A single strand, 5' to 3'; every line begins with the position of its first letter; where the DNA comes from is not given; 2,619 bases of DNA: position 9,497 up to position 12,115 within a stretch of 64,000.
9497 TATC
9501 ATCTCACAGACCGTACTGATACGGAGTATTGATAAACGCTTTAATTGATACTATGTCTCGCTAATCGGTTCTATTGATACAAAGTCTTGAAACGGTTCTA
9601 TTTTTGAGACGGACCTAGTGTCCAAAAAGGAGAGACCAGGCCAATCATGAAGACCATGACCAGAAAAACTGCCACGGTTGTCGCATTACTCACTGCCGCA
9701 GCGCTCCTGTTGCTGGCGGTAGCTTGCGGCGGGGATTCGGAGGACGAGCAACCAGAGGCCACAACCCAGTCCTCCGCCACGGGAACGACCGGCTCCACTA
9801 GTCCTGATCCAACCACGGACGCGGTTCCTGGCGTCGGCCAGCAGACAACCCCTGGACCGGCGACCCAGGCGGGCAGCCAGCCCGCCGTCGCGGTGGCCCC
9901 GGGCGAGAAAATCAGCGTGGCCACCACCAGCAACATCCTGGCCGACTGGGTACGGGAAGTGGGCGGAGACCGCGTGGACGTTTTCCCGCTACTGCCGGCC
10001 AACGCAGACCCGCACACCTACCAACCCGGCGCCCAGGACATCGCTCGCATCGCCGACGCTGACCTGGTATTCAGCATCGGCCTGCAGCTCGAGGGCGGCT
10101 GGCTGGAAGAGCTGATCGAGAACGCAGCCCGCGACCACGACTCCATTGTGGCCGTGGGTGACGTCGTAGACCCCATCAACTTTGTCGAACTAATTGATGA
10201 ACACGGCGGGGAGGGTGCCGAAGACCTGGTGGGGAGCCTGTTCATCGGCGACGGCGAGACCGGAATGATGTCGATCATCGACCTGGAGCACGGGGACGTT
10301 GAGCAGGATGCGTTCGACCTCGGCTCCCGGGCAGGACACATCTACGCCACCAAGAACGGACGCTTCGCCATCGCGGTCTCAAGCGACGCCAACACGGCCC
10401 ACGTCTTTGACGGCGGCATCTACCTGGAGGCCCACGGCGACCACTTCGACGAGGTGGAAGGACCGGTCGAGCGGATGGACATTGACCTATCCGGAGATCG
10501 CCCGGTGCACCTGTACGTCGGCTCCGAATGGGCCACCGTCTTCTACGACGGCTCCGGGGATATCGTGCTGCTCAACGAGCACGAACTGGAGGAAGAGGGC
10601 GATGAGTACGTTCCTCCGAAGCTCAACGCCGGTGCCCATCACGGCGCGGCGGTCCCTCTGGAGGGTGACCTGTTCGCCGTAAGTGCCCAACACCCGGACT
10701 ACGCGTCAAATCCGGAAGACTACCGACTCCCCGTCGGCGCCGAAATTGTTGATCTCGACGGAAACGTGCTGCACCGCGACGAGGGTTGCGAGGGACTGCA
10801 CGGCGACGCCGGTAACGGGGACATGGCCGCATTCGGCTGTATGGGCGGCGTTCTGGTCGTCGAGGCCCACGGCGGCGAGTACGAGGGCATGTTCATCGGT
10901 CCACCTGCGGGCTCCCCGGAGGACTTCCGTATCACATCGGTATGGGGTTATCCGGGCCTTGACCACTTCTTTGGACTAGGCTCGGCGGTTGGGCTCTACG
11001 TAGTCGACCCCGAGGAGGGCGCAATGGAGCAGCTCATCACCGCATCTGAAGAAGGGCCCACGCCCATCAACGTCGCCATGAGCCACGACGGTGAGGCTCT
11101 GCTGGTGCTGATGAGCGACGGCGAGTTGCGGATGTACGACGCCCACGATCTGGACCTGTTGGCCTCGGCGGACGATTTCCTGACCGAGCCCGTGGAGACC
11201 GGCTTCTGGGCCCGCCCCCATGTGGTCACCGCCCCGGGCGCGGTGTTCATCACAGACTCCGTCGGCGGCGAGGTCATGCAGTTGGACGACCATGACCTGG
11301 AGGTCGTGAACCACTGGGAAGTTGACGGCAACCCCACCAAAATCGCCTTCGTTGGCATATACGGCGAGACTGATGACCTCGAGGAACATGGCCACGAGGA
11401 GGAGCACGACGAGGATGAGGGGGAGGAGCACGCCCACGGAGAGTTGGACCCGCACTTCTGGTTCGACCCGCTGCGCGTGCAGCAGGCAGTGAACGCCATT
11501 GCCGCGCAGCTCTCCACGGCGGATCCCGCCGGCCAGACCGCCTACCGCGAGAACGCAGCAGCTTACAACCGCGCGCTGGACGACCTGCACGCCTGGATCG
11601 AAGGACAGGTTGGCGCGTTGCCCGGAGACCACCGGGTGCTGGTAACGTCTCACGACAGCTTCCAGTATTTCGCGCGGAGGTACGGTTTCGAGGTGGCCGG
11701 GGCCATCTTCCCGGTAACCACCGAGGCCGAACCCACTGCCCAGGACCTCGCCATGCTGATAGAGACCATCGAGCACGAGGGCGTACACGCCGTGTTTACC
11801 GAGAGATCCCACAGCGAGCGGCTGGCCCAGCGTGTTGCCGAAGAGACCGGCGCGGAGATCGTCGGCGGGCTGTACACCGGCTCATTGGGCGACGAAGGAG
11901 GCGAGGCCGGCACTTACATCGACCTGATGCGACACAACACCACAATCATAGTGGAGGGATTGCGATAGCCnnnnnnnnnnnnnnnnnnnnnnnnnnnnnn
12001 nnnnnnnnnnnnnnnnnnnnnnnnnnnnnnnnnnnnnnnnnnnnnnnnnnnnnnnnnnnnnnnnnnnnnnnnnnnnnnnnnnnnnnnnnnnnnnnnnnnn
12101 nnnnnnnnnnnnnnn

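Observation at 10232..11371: Zinc-type binding protein with a ~380-aa propeller-like module inserted at the His-rich loop position (possible tethered AztD-type metallochaperone)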

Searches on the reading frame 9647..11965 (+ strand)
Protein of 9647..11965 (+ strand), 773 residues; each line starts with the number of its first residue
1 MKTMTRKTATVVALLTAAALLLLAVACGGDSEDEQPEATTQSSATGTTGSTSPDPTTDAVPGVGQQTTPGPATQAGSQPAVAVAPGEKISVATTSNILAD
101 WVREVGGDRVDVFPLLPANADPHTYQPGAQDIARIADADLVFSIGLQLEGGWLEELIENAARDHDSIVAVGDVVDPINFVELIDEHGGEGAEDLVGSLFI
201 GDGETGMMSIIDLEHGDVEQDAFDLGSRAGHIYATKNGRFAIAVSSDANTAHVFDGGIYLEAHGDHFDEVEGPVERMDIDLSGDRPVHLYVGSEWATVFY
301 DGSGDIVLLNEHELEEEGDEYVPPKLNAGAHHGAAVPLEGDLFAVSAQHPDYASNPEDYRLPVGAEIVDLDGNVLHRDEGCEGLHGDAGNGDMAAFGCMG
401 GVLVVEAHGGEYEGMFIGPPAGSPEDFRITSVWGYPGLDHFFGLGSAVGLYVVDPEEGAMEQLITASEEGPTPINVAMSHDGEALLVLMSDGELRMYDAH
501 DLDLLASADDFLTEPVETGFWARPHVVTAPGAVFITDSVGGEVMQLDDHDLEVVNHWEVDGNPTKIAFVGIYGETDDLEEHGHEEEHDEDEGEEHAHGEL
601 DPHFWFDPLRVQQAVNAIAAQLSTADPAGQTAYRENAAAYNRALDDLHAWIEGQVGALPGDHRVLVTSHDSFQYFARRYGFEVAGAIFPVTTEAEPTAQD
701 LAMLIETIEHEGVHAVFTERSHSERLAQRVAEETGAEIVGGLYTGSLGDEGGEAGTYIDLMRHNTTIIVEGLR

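Call 3: search_protein_families(library=pfam, proteins=[window:9647-11965:+], max_evalue=0.01)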
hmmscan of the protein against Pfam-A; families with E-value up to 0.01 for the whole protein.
window:9647-11965:+ (773 aa): 1 family
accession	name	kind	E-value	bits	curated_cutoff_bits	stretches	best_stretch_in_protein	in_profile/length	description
PF01297.22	ZnuA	-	3.4e-83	279.6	29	2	577-770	82-262/263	Zinc-uptake complex component A periplasmic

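Call 4: search_protein_families(library=ncbifam, proteins=[window:9647-11965:+], max_evalue=0.01)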
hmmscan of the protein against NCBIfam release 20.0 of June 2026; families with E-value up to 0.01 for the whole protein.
window:9647-11965:+ (773 aa): 10 families
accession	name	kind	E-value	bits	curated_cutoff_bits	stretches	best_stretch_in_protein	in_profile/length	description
NF040870.1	AztC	equivalog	3.9e-82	275.8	350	2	562-772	70-277/277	zinc ABC transporter substrate-binding protein AztC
NF053842.1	MnTportMntCDein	equivalog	1.9e-74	250.4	400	2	578-770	88-280/281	manganese ABC transporter substrate-binding protein MntC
NF053703.1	Mn_SBP_EfaA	exception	2.4e-51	174.7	485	2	596-772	134-309/310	Mn/Fe ABC transporter substrate-binding lipoprotein EfaA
TIGR03772.1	anch_rpt_subst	equivalog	3.1e-49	167.9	350.45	2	594-768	310-481/486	anchored repeat ABC transporter, substrate-binding protein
NF040928.1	ABC_lipo_SloC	subfamily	3e-44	151.3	525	2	594-772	125-302/304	metal ABC transporter substrate-binding lipoprotein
NF047355.1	ABC_bind_Mn_Staph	exception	9.9e-44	149.8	500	2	591-770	128-306/309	manganese ABC transporter substrate-binding lipoprotein MntC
NF038015.2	AztD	exception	3.9e-33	114.7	400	1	202-569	3-354/356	zinc metallochaperone AztD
NF033605.1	Zn_bnd_ABC_AdcA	exception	1.5e-31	110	700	2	578-768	130-318/517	zinc ABC transporter substrate-binding lipoprotein AdcA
NF007091.2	PRK09545.1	equivalog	4.6e-23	81.9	268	2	575-737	123-283/318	zinc ABC transporter substrate-binding protein ZnuA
NF058595.1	invert_tail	domain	0.0053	17.1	37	0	4-47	49-98/113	lipo-invert putative C-terminal anchoring domain-containing protein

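Call 5: search_solved_structures(query=window:9647-11965:+, max_evalue=0.001, show_alignments=0)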
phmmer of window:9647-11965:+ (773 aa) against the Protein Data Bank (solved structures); distinct sequences matched with E-value up to 0.001: 54.
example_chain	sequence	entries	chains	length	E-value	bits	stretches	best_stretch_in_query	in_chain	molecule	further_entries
1psz_A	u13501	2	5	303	1.8e-41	145.4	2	595-772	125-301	PROTEIN (SURFACE ANTIGEN PSAA) | MANGANESE ABC TRANSPORTER SUBSTRATE-BINDING LIPOPROTEIN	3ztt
4uto_A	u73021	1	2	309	1.9e-41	145.3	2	595-772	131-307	MANGANESE ABC TRANSPORTER SUBSTRATE-BINDING LIPOPROTEIN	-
4utp_A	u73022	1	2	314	2.8e-41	144.8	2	595-772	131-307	MANGANESE ABC TRANSPORTER SUBSTRATE-BINDING LIPOPROTEIN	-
3zk9_A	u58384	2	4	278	4.4e-40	140.8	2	595-772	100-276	MANGANESE ABC TRANSPORTER SUBSTRATE-BINDING LIPOPROTEIN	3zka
3zk7_A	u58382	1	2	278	6.1e-40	140.4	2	595-772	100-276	MANGANESE ABC TRANSPORTER SUBSTRATE-BINDING LIPOPROTEIN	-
3zk8_A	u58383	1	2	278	6.1e-40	140.4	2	595-772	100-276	MANGANESE ABC TRANSPORTER SUBSTRATE-BINDING LIPOPROTEIN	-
5hx7_A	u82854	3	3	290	1.5e-38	135.7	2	597-772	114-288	Manganese-binding lipoprotein MntA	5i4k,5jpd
5kzj_A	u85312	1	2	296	6.4e-38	133.7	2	596-770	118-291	Periplasmic solute binding protein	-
8svc_A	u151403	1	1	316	7.1e-38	133.5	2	597-771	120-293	Metal ABC transporter substrate-binding protein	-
5w56_A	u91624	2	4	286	2e-37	132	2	575-770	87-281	Periplasmic solute binding protein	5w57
3mfq_A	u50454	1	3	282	2.6e-37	131.7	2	594-772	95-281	High-affinity zinc uptake system protein znuA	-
3hh8_A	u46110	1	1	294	1.5e-34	122.6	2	597-772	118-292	Metal ABC transporter substrate-binding lipoprotein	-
6xpn_B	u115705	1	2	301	2.2e-34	122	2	575-770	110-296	Periplasmic solute binding protein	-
4k3v_A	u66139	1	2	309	3.5e-34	121.3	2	592-766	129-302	ABC superfamily ATP binding cassette transporter, binding protein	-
5hdq_A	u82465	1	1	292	3.7e-34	121.3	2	592-766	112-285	ABC transporter substrate-binding protein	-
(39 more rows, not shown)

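Call 10: find_homologous_proteins(query=window:9647-11965:+, max_evalue=1e-10)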
Query window:9647-11965:+ (773 aa): 640 proteins with E <= 1e-10 among 8000 candidates; the best 120 are listed.
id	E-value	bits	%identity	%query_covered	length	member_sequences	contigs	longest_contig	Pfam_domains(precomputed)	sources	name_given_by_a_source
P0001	0.0e+0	1509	86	100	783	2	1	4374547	PF01297.23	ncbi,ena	-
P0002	0.0e+0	1477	84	100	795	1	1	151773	PF01297.23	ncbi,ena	-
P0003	0.0e+0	1476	82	100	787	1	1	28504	PF01297.23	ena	-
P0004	0.0e+0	1453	83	100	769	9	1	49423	PF01297.23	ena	-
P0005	0.0e+0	1450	84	100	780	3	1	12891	PF01297.23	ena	-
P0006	0.0e+0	1449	82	100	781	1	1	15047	PF01297.23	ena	-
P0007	0.0e+0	1445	81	99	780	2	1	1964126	PF01297.23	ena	-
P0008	0.0e+0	1443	83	100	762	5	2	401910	PF01297.23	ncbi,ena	-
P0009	0.0e+0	1440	82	100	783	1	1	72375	PF01297.23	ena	-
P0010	0.0e+0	1437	82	100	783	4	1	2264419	PF01297.23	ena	-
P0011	0.0e+0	1414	80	100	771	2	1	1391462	PF01297.23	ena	-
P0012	0.0e+0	1410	80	99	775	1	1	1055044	PF01297.23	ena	-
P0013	0.0e+0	1405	81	95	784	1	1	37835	PF01297.23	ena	-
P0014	0.0e+0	1396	78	100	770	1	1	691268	PF01297.23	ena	-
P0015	0.0e+0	1386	79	100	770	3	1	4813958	PF01297.23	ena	-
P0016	0.0e+0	1384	79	100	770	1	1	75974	PF01297.23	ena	-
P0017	0.0e+0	1383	77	100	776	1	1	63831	PF01297.23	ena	-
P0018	0.0e+0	1379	85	89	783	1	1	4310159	PF01297.23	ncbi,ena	-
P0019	0.0e+0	1378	78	100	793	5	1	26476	PF01297.23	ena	-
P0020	0.0e+0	1377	85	91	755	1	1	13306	PF01297.23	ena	-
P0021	0.0e+0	1375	78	100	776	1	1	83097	PF01297.23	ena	-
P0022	0.0e+0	1372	78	100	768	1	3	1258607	PF01297.23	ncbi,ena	-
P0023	0.0e+0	1371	77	100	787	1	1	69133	PF01297.23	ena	-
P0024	0.0e+0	1370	79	100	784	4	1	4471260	PF01297.23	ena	-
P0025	0.0e+0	1367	78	100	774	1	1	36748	PF01297.23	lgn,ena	-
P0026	0.0e+0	1365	79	100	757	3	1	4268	PF01297.23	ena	-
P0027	0.0e+0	1363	77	100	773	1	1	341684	PF01297.23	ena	-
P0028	0.0e+0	1362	76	100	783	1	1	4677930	PF01297.23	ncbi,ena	-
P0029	0.0e+0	1362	77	100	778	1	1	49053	PF01297.23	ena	-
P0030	0.0e+0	1360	87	88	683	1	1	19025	PF01297.23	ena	-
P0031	0.0e+0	1359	76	100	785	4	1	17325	PF01297.23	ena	-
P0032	0.0e+0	1354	86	89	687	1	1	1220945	PF01297.23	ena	-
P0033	0.0e+0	1354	76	99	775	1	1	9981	PF01297.23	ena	-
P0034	0.0e+0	1352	76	100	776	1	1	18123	PF01297.23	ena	-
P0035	0.0e+0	1351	82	89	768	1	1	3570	PF01297.23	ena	-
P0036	0.0e+0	1348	75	100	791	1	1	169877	PF01297.23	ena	-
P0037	0.0e+0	1347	76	100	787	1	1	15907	PF01297.23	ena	-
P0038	0.0e+0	1347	74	100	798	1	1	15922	PF01297.23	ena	-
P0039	0.0e+0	1346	75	100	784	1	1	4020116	PF01297.23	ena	-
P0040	0.0e+0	1344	75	100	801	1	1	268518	PF01297.23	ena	-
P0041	0.0e+0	1341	78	97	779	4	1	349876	PF01297.23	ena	-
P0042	0.0e+0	1339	85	88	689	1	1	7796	PF01297.23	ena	-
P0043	0.0e+0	1338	75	100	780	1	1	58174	PF01297.23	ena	-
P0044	0.0e+0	1335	74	100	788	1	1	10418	PF01297.23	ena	-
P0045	0.0e+0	1334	77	97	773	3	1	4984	PF01297.23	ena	-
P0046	0.0e+0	1332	77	100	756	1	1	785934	PF01297.23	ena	-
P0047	0.0e+0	1331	81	89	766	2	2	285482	PF01297.23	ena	-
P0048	0.0e+0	1326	76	97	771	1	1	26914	PF01297.23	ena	-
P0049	0.0e+0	1325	74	100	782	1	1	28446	PF01297.23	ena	-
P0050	0.0e+0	1323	74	100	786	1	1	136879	PF01297.23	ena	-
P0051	0.0e+0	1321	76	97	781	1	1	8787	PF01297.23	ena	-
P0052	0.0e+0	1319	74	100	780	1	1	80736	PF01297.23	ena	-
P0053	0.0e+0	1319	75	100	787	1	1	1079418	PF01297.23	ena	-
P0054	0.0e+0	1318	73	100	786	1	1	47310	PF01297.23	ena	-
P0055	0.0e+0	1317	79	91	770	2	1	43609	PF01297.23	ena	-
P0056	0.0e+0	1311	80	89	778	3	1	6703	PF01297.23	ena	-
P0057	0.0e+0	1307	72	100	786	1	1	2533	PF01297.23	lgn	-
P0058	0.0e+0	1303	77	89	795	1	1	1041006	PF01297.23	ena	-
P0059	0.0e+0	1301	73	100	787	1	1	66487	PF01297.23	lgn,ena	-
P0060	0.0e+0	1300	73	100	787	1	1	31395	PF01297.23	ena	-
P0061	0.0e+0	1293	80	89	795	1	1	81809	PF01297.23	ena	-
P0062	0.0e+0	1291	72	100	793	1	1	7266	PF01297.23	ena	-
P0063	0.0e+0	1290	69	100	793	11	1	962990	PF01297.23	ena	-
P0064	0.0e+0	1286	72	100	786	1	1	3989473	PF01297.23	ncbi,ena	-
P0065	0.0e+0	1286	73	97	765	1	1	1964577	PF01297.23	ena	-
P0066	0.0e+0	1285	72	100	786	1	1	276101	PF01297.23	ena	-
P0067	0.0e+0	1283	73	97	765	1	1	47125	PF01297.23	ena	-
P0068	0.0e+0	1280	70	100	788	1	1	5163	PF01297.23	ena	-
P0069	0.0e+0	1278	74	100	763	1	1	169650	PF01297.23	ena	-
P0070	0.0e+0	1275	74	100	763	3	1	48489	PF01297.23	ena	-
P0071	0.0e+0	1271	82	87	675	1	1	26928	PF01297.23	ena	-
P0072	0.0e+0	1268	74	100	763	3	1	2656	PF01297.23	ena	-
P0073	0.0e+0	1265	74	100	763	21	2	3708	PF01297.23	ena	-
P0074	0.0e+0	1264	80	88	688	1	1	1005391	PF01297.23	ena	-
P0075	0.0e+0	1262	80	88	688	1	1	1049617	PF01297.23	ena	-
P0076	0.0e+0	1262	71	100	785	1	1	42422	PF01297.23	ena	-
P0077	0.0e+0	1260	79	88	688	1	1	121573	PF01297.23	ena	-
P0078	0.0e+0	1254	79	88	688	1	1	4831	PF01297.23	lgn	-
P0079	0.0e+0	1251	71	100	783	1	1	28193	PF01297.23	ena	-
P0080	0.0e+0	1251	75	90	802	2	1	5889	PF01297.23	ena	-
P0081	0.0e+0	1246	73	99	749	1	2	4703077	PF01297.23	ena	-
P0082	0.0e+0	1240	78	88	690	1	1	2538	PF01297.23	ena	-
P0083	0.0e+0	1235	69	100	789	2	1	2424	PF01297.23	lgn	-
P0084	0.0e+0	1233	75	90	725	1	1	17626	PF01297.23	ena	-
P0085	0.0e+0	1229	73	97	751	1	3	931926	PF01297.23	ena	-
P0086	0.0e+0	1226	82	89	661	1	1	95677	PF01297.23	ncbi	ncbi:Manganese-binding lipoprotein MntA, partial [Geodia barretti]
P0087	0.0e+0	1225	75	91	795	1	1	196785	PF01297.23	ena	-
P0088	0.0e+0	1223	73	97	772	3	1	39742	PF01297.23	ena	-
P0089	0.0e+0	1217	71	100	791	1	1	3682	PF01297.23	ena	-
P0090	0.0e+0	1213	71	97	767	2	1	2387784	PF01297.23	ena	-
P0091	0.0e+0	1210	76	89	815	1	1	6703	PF01297.23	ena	-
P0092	0.0e+0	1206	74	89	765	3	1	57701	PF01297.23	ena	-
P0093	0.0e+0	1205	70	100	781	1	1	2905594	PF01297.23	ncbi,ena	-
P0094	0.0e+0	1184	74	89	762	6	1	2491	PF01297.23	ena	-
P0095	0.0e+0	1183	77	87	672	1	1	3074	PF01297.23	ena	-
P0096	0.0e+0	1165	65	100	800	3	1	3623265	PF01297.23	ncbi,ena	-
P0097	0.0e+0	1165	74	86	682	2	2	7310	PF01297.23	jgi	jgi:ABC-type Zn uptake system ZnuABC Zn-binding protein ZnuA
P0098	0.0e+0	1165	73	89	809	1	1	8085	PF01297.23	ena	-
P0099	0.0e+0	1164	65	100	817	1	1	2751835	PF01297.23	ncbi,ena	-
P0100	0.0e+0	1161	69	97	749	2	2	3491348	PF01297.23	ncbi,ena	-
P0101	0.0e+0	1158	69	100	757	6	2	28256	PF01297.23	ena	-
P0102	0.0e+0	1154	72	89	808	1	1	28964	PF01297.23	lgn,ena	-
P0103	0.0e+0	1151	72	89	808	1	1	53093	PF01297.23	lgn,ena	-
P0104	0.0e+0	1148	67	99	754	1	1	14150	PF01297.23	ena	-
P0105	0.0e+0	1147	69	97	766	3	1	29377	PF01297.23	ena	-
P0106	0.0e+0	1145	69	99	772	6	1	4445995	PF01297.23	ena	-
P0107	0.0e+0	1143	71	89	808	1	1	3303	PF01297.23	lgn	-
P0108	0.0e+0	1143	65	100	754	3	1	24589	PF01297.23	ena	-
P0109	0.0e+0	1141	65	100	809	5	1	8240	PF01297.23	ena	-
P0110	0.0e+0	1137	66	99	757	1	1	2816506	PF01297.23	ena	-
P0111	0.0e+0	1136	68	100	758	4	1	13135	PF01297.23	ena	-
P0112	0.0e+0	1135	67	95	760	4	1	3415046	PF01297.23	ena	-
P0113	0.0e+0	1132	72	89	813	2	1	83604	PF01297.23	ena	-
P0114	0.0e+0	1131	66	96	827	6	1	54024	PF01297.23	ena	-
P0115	0.0e+0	1130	67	98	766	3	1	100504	PF01297.23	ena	-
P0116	0.0e+0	1129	71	89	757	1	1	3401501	PF01297.23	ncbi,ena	-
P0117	0.0e+0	1123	67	97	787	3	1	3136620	PF01297.23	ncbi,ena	-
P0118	0.0e+0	1122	70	90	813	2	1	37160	PF01297.23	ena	-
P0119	0.0e+0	1121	69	92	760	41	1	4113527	PF01297.23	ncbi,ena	-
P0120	0.0e+0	1120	63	100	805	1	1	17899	PF01297.23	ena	-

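Call 15: list_cluster_members(proteins=[P0001, P0008, P0018, P0028, P0064, P0093, P0096, P0099, P0116, P0119])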
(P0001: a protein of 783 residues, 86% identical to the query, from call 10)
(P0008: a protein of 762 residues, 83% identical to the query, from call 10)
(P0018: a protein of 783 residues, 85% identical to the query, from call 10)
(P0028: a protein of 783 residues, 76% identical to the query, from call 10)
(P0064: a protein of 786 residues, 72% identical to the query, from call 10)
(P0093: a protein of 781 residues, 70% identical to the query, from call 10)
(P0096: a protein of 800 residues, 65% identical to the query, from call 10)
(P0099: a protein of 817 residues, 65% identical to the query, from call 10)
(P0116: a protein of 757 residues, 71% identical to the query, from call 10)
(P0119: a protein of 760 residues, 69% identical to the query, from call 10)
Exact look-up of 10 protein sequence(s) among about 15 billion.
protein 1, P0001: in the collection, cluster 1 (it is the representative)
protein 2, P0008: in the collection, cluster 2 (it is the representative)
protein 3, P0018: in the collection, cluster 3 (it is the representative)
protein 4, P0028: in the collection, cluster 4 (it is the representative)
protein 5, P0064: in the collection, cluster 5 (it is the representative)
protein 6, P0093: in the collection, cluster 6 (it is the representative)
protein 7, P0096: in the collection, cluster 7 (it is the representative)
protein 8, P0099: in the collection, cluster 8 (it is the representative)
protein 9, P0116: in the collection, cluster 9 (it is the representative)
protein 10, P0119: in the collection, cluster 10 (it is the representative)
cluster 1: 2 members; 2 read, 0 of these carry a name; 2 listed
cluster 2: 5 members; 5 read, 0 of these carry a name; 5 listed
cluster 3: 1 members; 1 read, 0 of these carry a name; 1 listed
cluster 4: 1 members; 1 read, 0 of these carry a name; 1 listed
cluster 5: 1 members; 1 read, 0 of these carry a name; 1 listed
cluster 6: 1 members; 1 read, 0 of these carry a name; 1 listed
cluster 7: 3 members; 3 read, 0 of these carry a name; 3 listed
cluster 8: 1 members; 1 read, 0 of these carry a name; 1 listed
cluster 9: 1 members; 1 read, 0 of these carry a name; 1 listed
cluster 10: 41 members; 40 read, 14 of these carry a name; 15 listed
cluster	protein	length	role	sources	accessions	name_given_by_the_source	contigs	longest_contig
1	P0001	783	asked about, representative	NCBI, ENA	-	-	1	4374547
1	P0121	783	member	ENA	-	-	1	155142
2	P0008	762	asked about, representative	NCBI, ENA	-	-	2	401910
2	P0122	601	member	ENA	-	-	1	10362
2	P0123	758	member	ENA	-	-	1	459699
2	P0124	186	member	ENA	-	-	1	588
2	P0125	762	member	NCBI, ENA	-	-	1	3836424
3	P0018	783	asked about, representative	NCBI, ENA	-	-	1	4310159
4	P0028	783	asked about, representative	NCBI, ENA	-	-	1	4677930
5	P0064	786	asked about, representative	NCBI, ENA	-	-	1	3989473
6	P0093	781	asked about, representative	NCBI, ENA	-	-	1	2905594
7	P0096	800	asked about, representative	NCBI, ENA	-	-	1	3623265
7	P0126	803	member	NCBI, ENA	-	-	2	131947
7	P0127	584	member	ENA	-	-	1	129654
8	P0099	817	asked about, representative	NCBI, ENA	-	-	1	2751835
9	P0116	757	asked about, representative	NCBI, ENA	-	-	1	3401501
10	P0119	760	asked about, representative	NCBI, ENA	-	-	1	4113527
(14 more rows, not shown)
